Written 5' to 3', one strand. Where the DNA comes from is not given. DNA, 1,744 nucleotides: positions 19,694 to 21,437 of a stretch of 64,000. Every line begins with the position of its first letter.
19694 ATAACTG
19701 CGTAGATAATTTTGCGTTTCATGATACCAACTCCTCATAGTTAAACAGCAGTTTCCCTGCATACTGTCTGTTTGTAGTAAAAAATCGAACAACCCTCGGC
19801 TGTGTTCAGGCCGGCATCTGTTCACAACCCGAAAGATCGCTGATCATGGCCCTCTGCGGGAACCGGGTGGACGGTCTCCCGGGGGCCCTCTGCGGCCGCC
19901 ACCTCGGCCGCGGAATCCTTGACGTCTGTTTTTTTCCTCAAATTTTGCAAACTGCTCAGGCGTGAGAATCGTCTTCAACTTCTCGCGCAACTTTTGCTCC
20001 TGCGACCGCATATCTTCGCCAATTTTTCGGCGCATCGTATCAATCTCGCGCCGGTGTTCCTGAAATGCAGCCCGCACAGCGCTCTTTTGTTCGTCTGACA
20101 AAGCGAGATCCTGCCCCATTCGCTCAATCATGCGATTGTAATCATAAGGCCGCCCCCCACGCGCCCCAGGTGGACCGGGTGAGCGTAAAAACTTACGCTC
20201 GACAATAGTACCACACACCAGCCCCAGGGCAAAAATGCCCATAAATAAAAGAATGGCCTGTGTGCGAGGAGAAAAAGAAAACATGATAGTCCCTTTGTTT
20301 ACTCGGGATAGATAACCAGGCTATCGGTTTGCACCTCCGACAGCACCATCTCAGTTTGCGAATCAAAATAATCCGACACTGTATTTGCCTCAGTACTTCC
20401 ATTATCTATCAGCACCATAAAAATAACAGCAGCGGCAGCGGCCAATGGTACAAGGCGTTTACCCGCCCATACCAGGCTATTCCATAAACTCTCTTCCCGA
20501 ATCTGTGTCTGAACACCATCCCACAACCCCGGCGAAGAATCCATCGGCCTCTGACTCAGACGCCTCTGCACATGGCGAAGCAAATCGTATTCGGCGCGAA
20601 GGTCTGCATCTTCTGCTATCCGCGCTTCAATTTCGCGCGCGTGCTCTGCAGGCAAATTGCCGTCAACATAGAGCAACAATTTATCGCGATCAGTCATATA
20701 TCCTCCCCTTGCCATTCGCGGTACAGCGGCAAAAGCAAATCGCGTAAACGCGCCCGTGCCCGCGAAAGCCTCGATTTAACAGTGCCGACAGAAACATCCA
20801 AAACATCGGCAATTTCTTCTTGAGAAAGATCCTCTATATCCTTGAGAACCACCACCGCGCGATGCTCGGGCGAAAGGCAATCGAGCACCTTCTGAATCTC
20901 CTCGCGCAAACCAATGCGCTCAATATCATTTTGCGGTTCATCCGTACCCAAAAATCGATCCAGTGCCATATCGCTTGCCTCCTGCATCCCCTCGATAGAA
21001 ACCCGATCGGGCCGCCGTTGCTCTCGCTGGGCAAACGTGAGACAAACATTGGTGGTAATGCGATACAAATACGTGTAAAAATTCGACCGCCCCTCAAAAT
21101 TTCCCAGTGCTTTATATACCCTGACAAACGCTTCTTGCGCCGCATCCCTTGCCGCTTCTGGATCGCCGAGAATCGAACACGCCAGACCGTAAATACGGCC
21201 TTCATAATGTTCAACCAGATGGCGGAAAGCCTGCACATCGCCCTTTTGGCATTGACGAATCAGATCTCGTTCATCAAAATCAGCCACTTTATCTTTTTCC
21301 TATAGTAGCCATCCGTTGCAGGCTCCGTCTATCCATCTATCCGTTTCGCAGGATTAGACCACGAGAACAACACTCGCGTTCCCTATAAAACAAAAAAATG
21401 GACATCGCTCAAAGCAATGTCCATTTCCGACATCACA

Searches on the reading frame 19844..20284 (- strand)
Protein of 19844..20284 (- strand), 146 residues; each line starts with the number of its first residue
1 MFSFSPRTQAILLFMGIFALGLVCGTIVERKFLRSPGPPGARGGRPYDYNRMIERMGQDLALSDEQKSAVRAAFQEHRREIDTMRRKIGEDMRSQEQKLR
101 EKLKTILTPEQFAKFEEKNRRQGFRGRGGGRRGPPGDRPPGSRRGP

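Call 8: search_protein_families(library=pfam, proteins=[window:19844-20284:-])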
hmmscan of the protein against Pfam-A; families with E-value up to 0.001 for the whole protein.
window:19844-20284:- (146 aa): 2 families
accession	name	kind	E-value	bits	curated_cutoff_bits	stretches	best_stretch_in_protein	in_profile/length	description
PF13801.11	Metal_resist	-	4.3e-06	27.3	29.2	1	21-94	8-74/125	Heavy-metal resistance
PF16231.10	DUF4890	-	0.00018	22.5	29.7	0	78-115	72-109/109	Domain of unknown function (DUF4890)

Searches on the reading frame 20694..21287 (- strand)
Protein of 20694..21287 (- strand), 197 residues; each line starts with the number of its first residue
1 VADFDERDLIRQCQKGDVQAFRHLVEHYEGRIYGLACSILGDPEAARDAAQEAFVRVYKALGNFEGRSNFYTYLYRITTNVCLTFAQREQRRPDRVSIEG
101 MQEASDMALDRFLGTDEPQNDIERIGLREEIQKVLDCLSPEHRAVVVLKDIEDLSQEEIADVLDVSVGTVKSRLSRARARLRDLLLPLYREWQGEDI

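Call 8: search_protein_families(library=pfam, proteins=[window:20694-21287:-])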
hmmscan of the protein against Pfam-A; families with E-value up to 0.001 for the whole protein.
window:20694-21287:- (197 aa): 4 families
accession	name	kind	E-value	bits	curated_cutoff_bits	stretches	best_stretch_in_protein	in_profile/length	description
PF08281.18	Sigma70_r4_2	-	9.9e-19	67.2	25.7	1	128-181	1-54/54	Sigma-70, region 4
PF04542.20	Sigma70_r2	-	2.6e-18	66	24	1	24-92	1-71/71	Sigma-70 region 2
PF04545.22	Sigma70_r4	-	5.5e-15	55.1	24.1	1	134-182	1-49/50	Sigma-70, region 4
PF07638.17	Sigma70_ECF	-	8.9e-14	52.2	21.1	1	8-183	6-181/185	ECF sigma factor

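Call 9: search_protein_families(library=ncbifam, proteins=[window:20694-21287:-])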
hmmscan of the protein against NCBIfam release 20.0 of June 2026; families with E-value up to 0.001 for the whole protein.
window:20694-21287:- (197 aa): 104 families (the best 25 are shown)
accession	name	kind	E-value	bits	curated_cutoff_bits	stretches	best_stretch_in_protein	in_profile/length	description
NF009171.0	PRK12518.1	equivalog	7.2e-43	146.6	208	1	4-185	12-184/191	RNA polymerase sigma factor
NF007223.0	PRK09641.1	equivalog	8.8e-41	139.8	209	1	7-184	6-183/187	RNA polymerase sigma factor SigW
NF008888.0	PRK11922.1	equivalog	6.2e-40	137.3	204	1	5-185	16-196/231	RNA polymerase sigma factor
TIGR02948.1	SigW_bacill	equivalog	1.1e-39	136.4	243.1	1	7-184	6-183/187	RNA polymerase sigma factor SigW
TIGR02939.1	RpoE_Sigma70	equivalog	1.4e-39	136.1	236.15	1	7-188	8-189/190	RNA polymerase sigma factor RpoE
NF007229.0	PRK09647.1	equivalog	1.3e-34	119.5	265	1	14-185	39-202/220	RNA polymerase sigma factor SigE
NF007225.0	PRK09643.1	equivalog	1.9e-34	119.2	190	1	6-193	14-190/204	RNA polymerase sigma factor SigM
TIGR02937.1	sigma70-ECF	superfamily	3e-34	118.1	42.9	1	20-184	2-164/165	sigma-70 family RNA polymerase sigma factor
NF004113.0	PRK05602.1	equivalog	3e-32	111.9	208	1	6-185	32-201/211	RNA polymerase sigma factor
TIGR02985.1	Sig70_bacteroi1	subfamily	5.5e-32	111.2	126.4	1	19-184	1-161/162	RNA polymerase sigma-70 factor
NF006089.0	PRK08241.1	subfamily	5.7e-31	107.8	240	1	10-183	13-202/343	RNA polymerase subunit sigma-70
NF009166.1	PRK12513.1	equivalog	3.9e-30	105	206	1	5-185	8-186/193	RNA polymerase sigma factor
TIGR02983.1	SigE-fam_strep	subfamily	4.1e-29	101.6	141.55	1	16-185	3-158/162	SigE family RNA polymerase sigma factor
NF058625.1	sigma_PG0214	equivalog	1.9e-27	96.1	130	1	19-186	4-162/170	GFO_1088 family ECF-type sigma factor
NF007216.0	PRK09638.1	equivalog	2.4e-26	92.6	194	1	4-182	3-171/180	RNA polymerase sigma factor SigY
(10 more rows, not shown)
